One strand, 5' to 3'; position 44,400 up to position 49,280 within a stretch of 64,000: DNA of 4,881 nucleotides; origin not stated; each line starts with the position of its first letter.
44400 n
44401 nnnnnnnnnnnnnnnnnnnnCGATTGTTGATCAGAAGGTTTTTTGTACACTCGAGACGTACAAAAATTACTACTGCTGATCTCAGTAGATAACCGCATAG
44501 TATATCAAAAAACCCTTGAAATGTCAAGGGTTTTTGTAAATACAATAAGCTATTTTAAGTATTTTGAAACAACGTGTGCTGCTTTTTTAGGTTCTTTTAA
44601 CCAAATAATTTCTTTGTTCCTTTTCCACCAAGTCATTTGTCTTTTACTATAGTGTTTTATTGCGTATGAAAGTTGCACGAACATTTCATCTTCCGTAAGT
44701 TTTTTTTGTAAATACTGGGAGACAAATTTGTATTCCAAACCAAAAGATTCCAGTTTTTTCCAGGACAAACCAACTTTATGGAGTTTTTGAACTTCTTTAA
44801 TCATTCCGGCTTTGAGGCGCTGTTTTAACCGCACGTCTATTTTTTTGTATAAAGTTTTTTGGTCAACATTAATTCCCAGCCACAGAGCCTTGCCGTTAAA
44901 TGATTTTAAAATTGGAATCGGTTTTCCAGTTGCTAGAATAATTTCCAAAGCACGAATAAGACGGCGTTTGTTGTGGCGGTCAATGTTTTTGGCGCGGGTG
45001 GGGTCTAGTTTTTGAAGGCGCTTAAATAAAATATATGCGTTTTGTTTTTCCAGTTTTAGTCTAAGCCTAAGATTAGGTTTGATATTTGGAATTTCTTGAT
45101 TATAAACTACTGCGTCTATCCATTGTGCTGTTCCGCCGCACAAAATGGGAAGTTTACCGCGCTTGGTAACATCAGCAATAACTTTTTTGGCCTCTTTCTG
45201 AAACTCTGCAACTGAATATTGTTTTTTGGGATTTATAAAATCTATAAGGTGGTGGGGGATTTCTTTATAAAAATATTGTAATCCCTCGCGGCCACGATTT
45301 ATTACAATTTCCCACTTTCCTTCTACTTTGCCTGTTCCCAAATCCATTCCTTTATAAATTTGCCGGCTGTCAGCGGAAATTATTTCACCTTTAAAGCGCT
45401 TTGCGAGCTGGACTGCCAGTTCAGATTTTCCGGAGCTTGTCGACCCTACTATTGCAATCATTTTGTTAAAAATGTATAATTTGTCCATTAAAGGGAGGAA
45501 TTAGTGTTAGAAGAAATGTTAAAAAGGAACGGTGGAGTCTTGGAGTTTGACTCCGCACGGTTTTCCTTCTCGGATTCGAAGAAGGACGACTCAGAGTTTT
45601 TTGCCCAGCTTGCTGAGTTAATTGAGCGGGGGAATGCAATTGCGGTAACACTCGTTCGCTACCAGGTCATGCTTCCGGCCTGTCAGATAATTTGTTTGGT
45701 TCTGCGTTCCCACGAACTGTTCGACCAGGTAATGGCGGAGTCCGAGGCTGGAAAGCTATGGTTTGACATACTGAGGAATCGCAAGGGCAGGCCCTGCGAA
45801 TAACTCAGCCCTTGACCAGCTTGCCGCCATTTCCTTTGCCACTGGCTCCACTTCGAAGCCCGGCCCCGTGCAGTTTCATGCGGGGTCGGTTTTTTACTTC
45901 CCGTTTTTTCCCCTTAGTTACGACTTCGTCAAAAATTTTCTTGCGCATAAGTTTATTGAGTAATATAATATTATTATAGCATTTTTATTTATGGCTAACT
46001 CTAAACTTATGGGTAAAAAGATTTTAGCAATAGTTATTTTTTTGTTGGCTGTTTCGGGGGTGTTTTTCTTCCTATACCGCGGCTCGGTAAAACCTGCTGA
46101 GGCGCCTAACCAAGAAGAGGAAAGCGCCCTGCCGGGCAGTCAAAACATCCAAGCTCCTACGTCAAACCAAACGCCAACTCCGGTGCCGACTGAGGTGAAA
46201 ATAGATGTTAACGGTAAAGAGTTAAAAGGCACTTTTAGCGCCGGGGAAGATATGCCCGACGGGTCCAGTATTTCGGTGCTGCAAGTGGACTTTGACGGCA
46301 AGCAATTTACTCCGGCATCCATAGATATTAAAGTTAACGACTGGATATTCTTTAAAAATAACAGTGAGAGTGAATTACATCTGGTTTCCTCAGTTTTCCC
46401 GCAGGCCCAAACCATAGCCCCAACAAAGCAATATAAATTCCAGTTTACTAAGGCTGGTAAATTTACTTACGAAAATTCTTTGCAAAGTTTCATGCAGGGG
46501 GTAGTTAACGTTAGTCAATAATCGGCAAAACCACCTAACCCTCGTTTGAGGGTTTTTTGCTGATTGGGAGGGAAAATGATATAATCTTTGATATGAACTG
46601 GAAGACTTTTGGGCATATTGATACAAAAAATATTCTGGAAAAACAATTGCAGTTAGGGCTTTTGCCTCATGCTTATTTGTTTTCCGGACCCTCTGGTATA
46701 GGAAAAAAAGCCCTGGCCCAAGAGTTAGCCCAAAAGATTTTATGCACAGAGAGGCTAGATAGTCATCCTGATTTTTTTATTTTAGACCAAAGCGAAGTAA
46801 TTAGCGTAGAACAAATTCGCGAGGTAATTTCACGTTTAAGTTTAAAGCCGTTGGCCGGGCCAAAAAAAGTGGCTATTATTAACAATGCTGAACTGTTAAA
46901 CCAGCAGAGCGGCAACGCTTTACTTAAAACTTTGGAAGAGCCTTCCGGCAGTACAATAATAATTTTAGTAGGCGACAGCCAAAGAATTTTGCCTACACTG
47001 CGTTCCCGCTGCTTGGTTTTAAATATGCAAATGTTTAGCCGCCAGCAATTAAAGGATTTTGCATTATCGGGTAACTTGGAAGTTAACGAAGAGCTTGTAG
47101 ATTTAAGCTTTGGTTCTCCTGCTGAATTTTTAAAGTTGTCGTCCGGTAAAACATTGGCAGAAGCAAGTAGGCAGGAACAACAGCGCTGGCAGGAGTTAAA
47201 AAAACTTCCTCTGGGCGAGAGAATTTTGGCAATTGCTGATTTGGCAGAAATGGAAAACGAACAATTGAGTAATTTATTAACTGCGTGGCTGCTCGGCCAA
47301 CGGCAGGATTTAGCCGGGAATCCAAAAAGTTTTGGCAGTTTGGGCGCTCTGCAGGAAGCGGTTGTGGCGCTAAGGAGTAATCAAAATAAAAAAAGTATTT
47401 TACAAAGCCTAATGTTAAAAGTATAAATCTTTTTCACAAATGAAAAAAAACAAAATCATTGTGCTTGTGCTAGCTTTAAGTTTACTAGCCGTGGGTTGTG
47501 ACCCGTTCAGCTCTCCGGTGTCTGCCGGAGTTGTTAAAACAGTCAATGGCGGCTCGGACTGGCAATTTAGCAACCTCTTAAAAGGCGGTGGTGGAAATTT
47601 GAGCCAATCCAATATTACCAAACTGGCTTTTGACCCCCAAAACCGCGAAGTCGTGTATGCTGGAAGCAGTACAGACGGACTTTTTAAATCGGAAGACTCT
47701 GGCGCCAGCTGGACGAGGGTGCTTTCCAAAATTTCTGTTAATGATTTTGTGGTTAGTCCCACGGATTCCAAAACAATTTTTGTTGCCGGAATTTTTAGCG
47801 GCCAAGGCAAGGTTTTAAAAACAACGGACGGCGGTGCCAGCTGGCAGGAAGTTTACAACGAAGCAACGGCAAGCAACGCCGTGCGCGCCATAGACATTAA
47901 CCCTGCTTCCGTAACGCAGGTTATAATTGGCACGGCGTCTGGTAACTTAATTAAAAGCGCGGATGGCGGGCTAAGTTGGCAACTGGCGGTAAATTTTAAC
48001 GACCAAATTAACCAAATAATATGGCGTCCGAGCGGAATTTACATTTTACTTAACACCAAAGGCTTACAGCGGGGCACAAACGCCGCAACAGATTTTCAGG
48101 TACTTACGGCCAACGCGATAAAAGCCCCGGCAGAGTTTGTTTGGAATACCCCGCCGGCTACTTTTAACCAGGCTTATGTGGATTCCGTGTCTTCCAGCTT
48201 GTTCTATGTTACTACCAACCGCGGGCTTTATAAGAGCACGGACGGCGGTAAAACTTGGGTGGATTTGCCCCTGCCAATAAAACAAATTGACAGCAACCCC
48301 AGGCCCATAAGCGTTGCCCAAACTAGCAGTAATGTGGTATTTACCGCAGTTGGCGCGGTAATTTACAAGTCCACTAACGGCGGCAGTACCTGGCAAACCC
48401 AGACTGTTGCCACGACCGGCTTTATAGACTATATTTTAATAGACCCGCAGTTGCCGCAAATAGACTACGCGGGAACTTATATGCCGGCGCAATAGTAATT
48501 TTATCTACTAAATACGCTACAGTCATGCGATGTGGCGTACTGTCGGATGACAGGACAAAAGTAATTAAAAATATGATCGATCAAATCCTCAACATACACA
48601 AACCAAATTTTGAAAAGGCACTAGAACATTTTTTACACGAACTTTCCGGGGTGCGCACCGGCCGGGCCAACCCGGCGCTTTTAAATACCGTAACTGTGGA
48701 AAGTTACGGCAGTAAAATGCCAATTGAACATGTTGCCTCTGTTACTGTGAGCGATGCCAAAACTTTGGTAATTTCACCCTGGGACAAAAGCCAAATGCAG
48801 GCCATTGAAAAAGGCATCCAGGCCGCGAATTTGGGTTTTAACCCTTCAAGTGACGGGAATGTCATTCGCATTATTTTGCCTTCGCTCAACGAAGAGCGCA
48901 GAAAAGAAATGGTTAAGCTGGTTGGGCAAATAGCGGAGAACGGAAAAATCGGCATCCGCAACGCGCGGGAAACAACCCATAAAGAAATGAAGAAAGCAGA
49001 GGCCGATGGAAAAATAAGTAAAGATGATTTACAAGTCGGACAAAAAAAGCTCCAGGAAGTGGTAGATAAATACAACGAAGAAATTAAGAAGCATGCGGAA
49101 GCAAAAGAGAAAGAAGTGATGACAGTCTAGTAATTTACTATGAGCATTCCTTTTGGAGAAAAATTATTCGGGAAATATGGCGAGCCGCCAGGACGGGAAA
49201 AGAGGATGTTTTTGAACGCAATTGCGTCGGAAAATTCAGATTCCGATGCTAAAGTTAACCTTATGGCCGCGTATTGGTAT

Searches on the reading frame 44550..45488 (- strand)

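Call 44: search_protein_families(library=pfam, proteins=[window:44550-45488:-], max_evalue=0.00001)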
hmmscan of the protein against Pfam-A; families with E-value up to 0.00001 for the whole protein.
window:44550-45488:- (312 aa): 2 families
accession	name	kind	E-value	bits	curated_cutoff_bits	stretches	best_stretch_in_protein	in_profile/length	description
PF01715.23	IPPT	-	1.1e-61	209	23.6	1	43-290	1-242/243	IPP transferase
PF01745.22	IPT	-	5.9e-06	26.3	20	0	10-54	3-47/233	Isopentenyl transferase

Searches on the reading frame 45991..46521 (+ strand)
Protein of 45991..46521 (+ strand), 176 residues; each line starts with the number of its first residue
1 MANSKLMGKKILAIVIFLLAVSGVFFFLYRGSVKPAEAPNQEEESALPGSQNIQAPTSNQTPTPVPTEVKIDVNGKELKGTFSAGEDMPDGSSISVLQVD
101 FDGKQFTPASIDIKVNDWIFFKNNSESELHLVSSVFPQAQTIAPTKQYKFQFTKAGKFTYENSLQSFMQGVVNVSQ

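Call 44: search_protein_families(library=pfam, proteins=[window:45991-46521:+], max_evalue=0.00001)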
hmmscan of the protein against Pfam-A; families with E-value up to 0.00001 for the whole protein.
window:45991-46521:+ (176 aa): 1 family
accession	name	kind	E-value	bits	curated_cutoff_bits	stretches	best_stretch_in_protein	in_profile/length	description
PF13473.12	Cupredoxin_1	-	1.7e-06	28.4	27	1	96-172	22-102/104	Cupredoxin-like domain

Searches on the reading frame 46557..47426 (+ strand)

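Call 45: search_protein_families(library=pfam, proteins=[window:46557-47426:+], max_evalue=0.00001)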
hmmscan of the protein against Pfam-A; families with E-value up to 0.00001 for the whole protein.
window:46557-47426:+ (289 aa): 2 families
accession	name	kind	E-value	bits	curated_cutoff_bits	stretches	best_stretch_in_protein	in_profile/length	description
PF13177.12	DNA_pol3_delta2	-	9e-37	127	27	1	22-159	4-159/161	DNA polymerase III, delta subunit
PF00004.35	AAA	-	2.5e-06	28.4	21.2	1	41-152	2-123/131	ATPase family associated with various cellular activities (AAA)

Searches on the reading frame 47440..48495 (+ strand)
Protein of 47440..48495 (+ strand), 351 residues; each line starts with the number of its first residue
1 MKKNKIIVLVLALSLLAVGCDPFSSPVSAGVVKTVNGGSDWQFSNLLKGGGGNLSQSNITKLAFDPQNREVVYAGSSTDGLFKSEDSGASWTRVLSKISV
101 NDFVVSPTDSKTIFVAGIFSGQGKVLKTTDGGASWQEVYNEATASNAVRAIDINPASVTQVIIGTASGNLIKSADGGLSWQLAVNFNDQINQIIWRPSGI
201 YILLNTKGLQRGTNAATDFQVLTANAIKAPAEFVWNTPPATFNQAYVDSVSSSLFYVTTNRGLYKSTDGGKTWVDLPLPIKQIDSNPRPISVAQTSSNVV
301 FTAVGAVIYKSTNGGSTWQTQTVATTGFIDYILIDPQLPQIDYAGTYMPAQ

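Call 45: search_protein_families(library=pfam, proteins=[window:47440-48495:+], max_evalue=0.00001)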
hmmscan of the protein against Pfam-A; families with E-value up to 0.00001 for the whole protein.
window:47440-48495:+ (351 aa): 3 families
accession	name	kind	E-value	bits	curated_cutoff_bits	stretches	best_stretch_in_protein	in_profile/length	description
PF15902.12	Sortilin-Vps10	-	5.8e-16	58.7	33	1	81-195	3-121/446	Sortilin, neurotensin receptor 3,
PF14870.12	PSII_BNR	-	1e-14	55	27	1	263-330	84-149/303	Photosynthesis system II assembly factor YCF48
PF02012.26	BNR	-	2.2e-06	27.3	27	0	264-273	1-10/12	BNR/Asp-box repeat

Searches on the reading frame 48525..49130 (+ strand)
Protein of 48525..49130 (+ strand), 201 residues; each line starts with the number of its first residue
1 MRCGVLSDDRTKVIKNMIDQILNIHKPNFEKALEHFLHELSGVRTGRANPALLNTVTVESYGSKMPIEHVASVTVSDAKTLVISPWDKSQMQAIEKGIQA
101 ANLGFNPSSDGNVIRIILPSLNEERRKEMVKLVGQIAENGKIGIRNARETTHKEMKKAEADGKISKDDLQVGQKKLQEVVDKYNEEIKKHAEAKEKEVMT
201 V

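Call 45: search_protein_families(library=pfam, proteins=[window:48525-49130:+], max_evalue=0.00001)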
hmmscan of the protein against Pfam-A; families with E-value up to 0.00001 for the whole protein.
window:48525-49130:+ (201 aa): 1 family
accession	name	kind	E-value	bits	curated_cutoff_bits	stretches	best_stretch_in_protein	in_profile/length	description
PF01765.24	RRF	-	2e-59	200.5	29.7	1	38-199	3-164/164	Ribosome recycling factor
